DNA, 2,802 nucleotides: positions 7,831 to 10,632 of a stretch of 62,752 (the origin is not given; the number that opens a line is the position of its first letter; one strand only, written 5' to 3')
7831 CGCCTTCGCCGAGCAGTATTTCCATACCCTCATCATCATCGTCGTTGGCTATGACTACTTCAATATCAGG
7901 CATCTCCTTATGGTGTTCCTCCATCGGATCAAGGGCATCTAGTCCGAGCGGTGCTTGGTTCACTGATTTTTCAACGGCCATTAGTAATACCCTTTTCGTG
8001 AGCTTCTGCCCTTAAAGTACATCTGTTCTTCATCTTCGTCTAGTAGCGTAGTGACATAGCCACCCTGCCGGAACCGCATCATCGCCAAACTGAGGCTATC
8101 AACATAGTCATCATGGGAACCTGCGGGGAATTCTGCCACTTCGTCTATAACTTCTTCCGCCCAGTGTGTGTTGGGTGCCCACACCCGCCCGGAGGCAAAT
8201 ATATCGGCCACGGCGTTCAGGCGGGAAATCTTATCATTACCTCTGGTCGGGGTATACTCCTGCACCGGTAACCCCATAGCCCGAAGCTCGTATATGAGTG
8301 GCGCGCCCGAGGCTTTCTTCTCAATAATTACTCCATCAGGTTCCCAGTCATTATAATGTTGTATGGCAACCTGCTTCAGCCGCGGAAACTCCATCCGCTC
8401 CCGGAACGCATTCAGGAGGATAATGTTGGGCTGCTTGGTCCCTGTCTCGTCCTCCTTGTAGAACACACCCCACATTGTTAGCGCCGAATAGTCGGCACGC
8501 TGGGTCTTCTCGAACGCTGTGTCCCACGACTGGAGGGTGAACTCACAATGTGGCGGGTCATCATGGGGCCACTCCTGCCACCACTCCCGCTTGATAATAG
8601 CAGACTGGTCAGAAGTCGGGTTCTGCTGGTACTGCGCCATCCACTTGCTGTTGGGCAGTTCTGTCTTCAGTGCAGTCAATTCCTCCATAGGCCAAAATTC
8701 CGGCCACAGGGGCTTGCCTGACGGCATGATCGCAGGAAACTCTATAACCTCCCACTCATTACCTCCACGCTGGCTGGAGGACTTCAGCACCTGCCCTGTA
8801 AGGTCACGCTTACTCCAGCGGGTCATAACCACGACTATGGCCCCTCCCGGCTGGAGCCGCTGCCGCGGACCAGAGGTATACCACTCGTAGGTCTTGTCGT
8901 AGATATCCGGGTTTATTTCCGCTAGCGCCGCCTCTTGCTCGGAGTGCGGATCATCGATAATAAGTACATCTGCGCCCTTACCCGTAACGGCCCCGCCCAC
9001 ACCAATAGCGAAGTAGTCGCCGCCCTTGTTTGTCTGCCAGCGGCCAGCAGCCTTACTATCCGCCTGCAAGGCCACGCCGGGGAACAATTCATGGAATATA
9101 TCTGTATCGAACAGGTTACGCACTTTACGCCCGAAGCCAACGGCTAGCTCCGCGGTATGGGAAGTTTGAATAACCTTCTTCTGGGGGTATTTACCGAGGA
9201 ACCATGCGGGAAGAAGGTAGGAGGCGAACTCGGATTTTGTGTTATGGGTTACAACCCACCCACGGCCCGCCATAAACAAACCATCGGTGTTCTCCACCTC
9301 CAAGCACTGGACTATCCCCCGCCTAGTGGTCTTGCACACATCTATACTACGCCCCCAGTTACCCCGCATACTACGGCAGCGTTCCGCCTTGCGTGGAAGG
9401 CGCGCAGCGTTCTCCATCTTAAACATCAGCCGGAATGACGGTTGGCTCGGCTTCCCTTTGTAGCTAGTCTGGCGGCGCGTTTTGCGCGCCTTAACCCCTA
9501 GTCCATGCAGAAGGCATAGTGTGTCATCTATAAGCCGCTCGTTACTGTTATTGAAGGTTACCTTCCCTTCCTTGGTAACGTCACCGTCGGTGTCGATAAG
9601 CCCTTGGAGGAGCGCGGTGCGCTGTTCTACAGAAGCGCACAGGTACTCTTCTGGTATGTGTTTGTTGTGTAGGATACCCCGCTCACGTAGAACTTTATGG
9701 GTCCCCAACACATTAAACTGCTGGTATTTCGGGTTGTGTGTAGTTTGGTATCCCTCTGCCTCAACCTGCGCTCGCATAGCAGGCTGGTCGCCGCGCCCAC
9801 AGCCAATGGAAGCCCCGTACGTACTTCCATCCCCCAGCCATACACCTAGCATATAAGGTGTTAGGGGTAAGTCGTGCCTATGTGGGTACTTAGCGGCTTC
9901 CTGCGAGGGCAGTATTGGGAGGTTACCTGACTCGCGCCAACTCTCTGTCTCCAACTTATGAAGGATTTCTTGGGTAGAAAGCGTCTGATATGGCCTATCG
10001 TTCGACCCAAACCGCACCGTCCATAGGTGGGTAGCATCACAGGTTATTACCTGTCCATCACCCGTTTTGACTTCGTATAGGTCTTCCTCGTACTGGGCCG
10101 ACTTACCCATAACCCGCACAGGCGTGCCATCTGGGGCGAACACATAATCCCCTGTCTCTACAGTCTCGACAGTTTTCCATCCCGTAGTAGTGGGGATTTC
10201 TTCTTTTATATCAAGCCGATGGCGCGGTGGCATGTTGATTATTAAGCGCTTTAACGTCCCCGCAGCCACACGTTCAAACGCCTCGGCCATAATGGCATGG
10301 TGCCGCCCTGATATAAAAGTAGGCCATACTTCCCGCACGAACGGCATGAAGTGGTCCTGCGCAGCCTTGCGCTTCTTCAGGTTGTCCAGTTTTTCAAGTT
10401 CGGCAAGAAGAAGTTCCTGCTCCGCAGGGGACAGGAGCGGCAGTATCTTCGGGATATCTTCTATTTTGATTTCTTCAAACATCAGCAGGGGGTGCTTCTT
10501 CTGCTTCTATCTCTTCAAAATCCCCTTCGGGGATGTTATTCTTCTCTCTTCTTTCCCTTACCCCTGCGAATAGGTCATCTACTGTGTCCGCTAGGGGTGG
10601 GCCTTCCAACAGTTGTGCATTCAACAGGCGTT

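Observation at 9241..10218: terL P-loop is interrupted by an intein with the class 3 (Trp-Cys-Thr) signature and no N-terminal nucleophile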

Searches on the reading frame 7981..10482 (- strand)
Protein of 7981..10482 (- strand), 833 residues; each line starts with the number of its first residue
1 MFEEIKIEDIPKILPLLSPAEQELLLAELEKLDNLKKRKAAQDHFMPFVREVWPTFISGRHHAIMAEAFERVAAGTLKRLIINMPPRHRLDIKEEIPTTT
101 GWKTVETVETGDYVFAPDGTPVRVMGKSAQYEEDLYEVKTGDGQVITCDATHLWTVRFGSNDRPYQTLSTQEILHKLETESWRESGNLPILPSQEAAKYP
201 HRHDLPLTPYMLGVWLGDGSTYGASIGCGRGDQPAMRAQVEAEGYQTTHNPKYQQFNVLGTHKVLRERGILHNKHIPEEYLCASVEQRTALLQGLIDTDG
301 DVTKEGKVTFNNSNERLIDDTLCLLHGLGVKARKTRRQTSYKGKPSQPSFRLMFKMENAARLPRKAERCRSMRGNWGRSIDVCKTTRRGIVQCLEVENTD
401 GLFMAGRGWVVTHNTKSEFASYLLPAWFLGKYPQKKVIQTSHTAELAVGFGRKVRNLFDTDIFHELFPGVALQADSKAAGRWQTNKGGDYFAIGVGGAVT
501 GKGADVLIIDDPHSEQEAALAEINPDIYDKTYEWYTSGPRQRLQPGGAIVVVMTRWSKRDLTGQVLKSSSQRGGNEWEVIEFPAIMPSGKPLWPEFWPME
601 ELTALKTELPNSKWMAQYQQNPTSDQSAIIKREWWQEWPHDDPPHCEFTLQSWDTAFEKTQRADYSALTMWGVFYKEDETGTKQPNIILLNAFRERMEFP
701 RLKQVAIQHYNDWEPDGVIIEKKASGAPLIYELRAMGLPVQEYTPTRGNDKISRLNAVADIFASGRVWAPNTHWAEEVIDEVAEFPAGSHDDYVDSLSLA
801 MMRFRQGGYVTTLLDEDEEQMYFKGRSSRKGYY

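Call 3: search_protein_families(library=pfam, proteins=[window:7981-10482:-], max_evalue=0.1)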
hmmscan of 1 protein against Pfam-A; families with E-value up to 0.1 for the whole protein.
window:7981-10482:- (833 aa): 3 families
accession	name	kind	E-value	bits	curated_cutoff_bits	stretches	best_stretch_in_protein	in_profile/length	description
PF17289.8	Terminase_6C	-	2.9e-10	40.8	22.6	1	652-803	2-154/155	Terminase RNaseH-like domain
PF14528.11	LAGLIDADG_3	-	5.2e-09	36.7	22.5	1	286-361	1-76/82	LAGLIDADG-like domain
PF05204.19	Hom_end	-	3.1e-05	24.5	21.1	1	276-361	2-89/110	Homing endonuclease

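Call 4: search_protein_families(library=ncbifam, proteins=[window:7981-10482:-], max_evalue=0.1)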
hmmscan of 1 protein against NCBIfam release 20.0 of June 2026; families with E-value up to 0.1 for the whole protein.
window:7981-10482:- (833 aa): 6 families
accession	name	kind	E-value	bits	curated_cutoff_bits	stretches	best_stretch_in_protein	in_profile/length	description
TIGR01630.1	psiM2_ORF9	equivalog_domain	1.6e-13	51.4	41.65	1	664-801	1-137/142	phage terminase large subunit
NF033889.1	termin_lrg_T7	equivalog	4.8e-06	25.6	150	1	390-511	24-142/500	phage terminase large subunit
NF045703.1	rSAM_Tes_intein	exception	2.6e-05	22.2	1700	1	272-335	447-513/1040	tetraether lipid synthase Tes, intein-containing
NF005852.0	PRK07773.1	equivalog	0.0037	15.6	780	1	272-344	596-674/886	replicative DNA helicase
NF006207.0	PRK08332.1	equivalog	0.01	13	2400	1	273-337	470-534/1684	vitamin B12-dependent ribonucleotide reductase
NF011491.0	PRK14898.1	equivalog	0.066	11.2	783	1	264-339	312-389/860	DNA-directed RNA polymerase subunit A''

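Call 5: search_dna_similar(query=window:7981-10482:-, collection=phages, mode=protein, max_rows=40)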
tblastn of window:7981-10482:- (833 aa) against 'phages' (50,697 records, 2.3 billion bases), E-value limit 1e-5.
Records with a match: 3385; places in all: 3454; records where one place covers at least 80% of the query: 8.
Best place of each record, by identity: <60% 3385.
By first word of the organism name: Mycobacterium 775; Klebsiella 464; Escherichia 366; Microbacterium 273; Salmonella 210; Gordonia 168; Vibrio 142; Acinetobacter 54; Bacteriophage 52; Aeromonas 51; and 116 more.
By host as written in the record: Mycobacterium smegmatis mc2 155 564; - 299; Klebsiella pneumoniae 203; Gordonia terrae 3612 128; Mycobacterium smegmatis mc#155 114; Microbacterium foliorum NRRL B-24224 SEA 111; Escherichia coli 105; Microbacterium foliorum NRRL B-24224 104; and 644 more.
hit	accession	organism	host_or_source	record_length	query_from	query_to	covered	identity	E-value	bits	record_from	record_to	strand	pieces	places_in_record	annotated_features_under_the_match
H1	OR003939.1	Phage DSL-LC04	Gammaproteobacteria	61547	41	820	55%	56.2%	3e-144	545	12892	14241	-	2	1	terminase large subunit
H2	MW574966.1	phage 023Pt_psg01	unknown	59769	37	826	56%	54.0%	4e-144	545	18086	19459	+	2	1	terminase large subunit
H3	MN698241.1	Pelagibacter phage HTVC027P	Candidatus Pelagibacter sp. HTCC1062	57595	37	821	55%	54.0%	4e-144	550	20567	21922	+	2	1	terminase large subunit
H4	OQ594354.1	Synechococcus phage MinM2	Synechococcus sp.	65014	38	818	55%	50.2%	1e-126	484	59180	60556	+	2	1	terminase large subunit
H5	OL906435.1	Planktothrix phage Pag-Yong1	Planktothrix agardhii FACHB-1261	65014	38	818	55%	50.2%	1e-126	484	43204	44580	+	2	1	terminase large subunit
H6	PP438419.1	Planktothrix phage Pra-JY27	Planktothricoides raciborskii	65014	38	818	55%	50.2%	1e-126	484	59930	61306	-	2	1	terminase large subunit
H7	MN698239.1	Pelagibacter phage HTVC023P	Candidatus Pelagibacter sp. HTCC1062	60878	414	833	50%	52.1%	1e-136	454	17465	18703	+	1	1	terminase large subunit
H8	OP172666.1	Bacteroides phage BF486P1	Bacteroides fragilis DA486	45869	38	709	81%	28.0%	3e-62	235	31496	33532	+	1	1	hypothetical protein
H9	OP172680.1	Bacteroides phage BK649P1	Bacteroides ovatus BSC649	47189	38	709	81%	28.0%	7e-62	234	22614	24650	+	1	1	hypothetical protein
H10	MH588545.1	Caulobacter phage CcrPW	Caulobacter vibrioides CB15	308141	77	807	88%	25.7%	4e-52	204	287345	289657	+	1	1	putative terminase large subunit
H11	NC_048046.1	Caulobacter phage CcrPW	Caulobacter vibrioides CB15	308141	77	807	88%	25.7%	4e-52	204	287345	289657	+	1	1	terminase large subunit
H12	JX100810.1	Caulobacter phage CcrColossus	Caulobacter crescentus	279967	77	807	88%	25.6%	3e-50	198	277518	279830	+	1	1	intein-containing putative terminase large subunit precursor | putative terminase large subunit | intein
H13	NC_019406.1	Caulobacter phage CcrColossus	Caulobacter crescentus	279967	77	807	88%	25.6%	3e-50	198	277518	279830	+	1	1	terminase large subunit (x2) | intein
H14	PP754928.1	Porphyromonas phage phage005b_ATCC49417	Porphyromonas gingivalis ATCC 49417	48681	39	709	81%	27.6%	1e-59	227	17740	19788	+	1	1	terminase large subunit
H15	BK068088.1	Porphyromonas phage phage005a_ATCC49417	Porphyromonas gingivalis ATCC 49417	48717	39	709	81%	27.6%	1e-59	227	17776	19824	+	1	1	terminase LSU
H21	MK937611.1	Gordonia phage Verity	Gordonia terrae 3612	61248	61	587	63%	32.0%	2e-51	202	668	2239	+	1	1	2: terminase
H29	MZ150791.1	Gordonia phage YungMoney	Gordonia terrae 3612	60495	90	585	60%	32.4%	4e-58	223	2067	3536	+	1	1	5: terminase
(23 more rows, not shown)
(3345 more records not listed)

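Call 6: get_annotated_region(hit=H1, flank=1000)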
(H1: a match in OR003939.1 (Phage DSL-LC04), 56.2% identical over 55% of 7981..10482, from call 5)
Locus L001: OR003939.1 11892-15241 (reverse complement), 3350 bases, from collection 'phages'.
description: Phage DSL-LC04, complete genome.
organism: Phage DSL-LC04 (NCBI taxid 3058958)
taxonomy: Viruses; Duplodnaviria; Heunggongvirae; Uroviricota; Caudoviricetes
host: Gammaproteobacteria; source: water sample of Dishui Lake; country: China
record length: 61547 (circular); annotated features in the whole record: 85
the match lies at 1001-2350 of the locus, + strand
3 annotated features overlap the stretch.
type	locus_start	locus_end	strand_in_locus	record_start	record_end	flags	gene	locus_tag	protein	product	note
CDS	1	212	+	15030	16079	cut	-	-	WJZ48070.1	hypothetical protein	-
CDS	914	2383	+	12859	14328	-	-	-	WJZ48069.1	terminase large subunit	-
CDS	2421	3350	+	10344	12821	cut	-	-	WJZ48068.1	PcfJ-like protein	-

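Call 7: get_annotated_region(hit=H3, flank=1000)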
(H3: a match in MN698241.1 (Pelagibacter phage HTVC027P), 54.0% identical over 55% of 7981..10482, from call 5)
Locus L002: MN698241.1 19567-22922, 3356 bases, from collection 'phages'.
description: Pelagibacter phage HTVC027P, complete genome.
organism: Pelagibacter phage HTVC027P (NCBI taxid 2686457)
taxonomy: Viruses; Duplodnaviria; Heunggongvirae; Uroviricota; Caudoviricetes
host: Candidatus Pelagibacter sp. HTCC1062; source: seawater; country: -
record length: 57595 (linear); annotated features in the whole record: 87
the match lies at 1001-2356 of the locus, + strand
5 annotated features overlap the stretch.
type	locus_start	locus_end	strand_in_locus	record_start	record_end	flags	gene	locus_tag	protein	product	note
CDS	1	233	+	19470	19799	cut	-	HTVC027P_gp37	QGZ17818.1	hypothetical protein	-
CDS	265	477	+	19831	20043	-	-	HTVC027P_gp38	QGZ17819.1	hypothetical protein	-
CDS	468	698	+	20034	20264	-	-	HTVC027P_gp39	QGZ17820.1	hypothetical protein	-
CDS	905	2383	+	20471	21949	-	-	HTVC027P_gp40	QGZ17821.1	terminase large subunit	-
CDS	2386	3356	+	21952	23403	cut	-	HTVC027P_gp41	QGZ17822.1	hypothetical protein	-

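Call 8: get_annotated_region(hit=H12, flank=1000)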
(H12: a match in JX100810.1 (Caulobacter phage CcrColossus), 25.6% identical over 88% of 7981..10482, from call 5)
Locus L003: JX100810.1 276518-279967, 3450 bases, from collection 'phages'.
description: Caulobacter phage CcrColossus, complete genome.
organism: Caulobacter phage CcrColossus (NCBI taxid 1211640)
taxonomy: Viruses; Duplodnaviria; Heunggongvirae; Uroviricota; Caudoviricetes; Dolichocephalovirinae; Colossusvirus; Colossusvirus colossus
host: Caulobacter crescentus; source: surface water; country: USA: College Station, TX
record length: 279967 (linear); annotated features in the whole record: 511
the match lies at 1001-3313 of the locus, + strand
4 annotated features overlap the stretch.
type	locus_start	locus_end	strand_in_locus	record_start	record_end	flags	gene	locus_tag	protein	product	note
CDS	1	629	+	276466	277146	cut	-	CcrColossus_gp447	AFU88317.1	putative terminase small subunit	-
CDS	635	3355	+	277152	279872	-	-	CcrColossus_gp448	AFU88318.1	intein-containing putative terminase large subunit precursor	TerL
mat_peptide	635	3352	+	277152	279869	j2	-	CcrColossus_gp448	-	putative terminase large subunit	-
mat_peptide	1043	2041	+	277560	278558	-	-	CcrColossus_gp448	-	intein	-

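Call 9: get_annotated_region(hit=H8, flank=1000)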
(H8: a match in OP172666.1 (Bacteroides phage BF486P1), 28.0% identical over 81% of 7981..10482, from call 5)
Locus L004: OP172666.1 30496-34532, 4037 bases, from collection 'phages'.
description: Bacteroides phage BF486P1, complete genome.
organism: Bacteroides phage BF486P1 (NCBI taxid 2968549)
taxonomy: Viruses; Duplodnaviria; Heunggongvirae; Uroviricota; Caudoviricetes
host: Bacteroides fragilis DA486; source: municipal sewage; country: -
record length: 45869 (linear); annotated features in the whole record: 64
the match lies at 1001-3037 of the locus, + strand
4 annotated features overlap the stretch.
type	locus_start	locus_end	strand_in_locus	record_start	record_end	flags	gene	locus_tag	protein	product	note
CDS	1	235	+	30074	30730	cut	-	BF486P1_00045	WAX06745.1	hypothetical protein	-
CDS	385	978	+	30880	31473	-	-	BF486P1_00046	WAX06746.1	hypothetical protein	-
CDS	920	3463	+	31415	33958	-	-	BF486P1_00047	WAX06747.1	hypothetical protein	-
CDS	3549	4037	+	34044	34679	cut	-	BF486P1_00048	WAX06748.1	hypothetical protein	-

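Call 10: get_annotated_region(hit=H21, flank=1000)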
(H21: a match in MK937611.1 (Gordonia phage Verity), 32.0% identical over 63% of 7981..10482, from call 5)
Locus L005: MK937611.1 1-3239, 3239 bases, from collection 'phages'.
description: Gordonia phage Verity, complete genome.
organism: Gordonia phage Verity (NCBI taxid 2591211)
taxonomy: Viruses; Duplodnaviria; Heunggongvirae; Uroviricota; Caudoviricetes; Zitchvirus; Zitchvirus verity
host: Gordonia terrae 3612; source: soil; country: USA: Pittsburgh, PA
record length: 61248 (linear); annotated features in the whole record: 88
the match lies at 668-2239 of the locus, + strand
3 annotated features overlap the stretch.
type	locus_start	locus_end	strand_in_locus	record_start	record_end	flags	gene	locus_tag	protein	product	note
CDS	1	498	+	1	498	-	1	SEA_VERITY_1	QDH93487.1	helix-turn-helix DNA binding protein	-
CDS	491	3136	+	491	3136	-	2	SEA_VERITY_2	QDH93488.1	terminase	-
CDS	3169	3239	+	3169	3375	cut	3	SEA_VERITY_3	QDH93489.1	hypothetical protein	-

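Call 11: get_annotated_region(hit=H29, flank=1000)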
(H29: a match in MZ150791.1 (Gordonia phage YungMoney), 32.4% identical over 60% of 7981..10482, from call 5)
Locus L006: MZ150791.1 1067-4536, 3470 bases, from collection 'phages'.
description: Gordonia phage YungMoney, complete genome.
organism: Gordonia phage YungMoney (NCBI taxid 2836045)
taxonomy: Viruses; Duplodnaviria; Heunggongvirae; Uroviricota; Caudoviricetes; Wizardvirus
host: Gordonia terrae 3612; source: -; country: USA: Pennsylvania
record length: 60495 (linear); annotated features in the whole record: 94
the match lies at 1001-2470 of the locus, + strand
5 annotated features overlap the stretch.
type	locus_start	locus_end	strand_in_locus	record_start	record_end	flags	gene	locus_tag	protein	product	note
CDS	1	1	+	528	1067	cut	2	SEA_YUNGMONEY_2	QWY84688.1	hypothetical protein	-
CDS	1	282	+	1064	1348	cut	3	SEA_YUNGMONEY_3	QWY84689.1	hypothetical protein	-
CDS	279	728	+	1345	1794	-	4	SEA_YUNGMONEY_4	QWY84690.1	hypothetical protein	-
CDS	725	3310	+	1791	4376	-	5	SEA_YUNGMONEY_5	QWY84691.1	terminase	-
CDS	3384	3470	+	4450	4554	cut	6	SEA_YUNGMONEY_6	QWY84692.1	hypothetical protein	-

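Call 49: get_annotated_region(hit=H7, flank=2500)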
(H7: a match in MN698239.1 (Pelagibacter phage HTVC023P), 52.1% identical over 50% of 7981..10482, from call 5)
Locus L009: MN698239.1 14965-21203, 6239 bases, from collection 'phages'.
description: Pelagibacter phage HTVC023P, complete genome.
organism: Pelagibacter phage HTVC023P (NCBI taxid 2686455)
taxonomy: Viruses; Duplodnaviria; Heunggongvirae; Uroviricota; Caudoviricetes
host: Candidatus Pelagibacter sp. HTCC1062; source: seawater; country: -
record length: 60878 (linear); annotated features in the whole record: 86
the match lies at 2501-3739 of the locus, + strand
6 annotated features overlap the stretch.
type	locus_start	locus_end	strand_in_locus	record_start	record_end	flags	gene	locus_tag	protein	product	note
CDS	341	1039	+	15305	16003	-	-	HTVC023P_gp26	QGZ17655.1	hypothetical protein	-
CDS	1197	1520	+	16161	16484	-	-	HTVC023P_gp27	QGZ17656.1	hypothetical protein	-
CDS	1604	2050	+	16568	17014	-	-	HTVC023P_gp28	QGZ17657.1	hypothetical protein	-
CDS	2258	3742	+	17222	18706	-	-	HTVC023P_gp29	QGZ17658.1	terminase large subunit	-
CDS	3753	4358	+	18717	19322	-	-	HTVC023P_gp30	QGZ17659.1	hypothetical protein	-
CDS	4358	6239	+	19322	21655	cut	-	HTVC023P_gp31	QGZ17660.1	hypothetical protein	-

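Call 50: get_annotated_region(hit=H4, flank=1000)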
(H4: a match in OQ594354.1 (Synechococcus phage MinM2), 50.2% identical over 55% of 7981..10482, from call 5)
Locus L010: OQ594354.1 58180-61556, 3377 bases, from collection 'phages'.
description: Synechococcus phage MinM2, complete genome.
organism: Synechococcus phage MinM2 (NCBI taxid 3035943)
taxonomy: Viruses; Duplodnaviria; Heunggongvirae; Uroviricota; Caudoviricetes
host: Synechococcus sp.; source: fresh water; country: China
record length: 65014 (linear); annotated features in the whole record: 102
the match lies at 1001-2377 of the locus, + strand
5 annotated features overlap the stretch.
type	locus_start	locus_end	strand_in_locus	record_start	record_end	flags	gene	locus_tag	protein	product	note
CDS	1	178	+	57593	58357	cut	-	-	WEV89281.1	glycoside hydrolase family 19 protein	glycoside hydrolase family 19 protein #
CDS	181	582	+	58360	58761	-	-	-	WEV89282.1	hypothetical protein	MM2_95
CDS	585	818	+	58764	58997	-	-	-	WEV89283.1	RusA family crossover junction endodeoxyribonuclease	-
CDS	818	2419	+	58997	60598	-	-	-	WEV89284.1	terminase large subunit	-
CDS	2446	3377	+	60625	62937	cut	-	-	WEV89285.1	hypothetical protein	MM2_98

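Call 51: get_annotated_region(hit=H2, flank=1000)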
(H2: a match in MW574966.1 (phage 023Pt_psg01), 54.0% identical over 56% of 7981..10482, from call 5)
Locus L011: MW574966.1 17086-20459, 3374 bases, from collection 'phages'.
description: Phage 023Pt_psg01, complete genome.
organism: phage 023Pt_psg01 (NCBI taxid 2945965)
taxonomy: Viruses; Duplodnaviria; Heunggongvirae; Uroviricota; Caudoviricetes
host: unknown; source: seawater; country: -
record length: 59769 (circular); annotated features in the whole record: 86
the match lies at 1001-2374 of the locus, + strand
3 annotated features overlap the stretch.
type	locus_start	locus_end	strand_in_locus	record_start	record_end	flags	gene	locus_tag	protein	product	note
CDS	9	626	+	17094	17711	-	-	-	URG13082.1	hypothetical protein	-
CDS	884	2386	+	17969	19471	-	-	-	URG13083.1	terminase large subunit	-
CDS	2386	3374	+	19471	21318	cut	-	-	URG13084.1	hypothetical protein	-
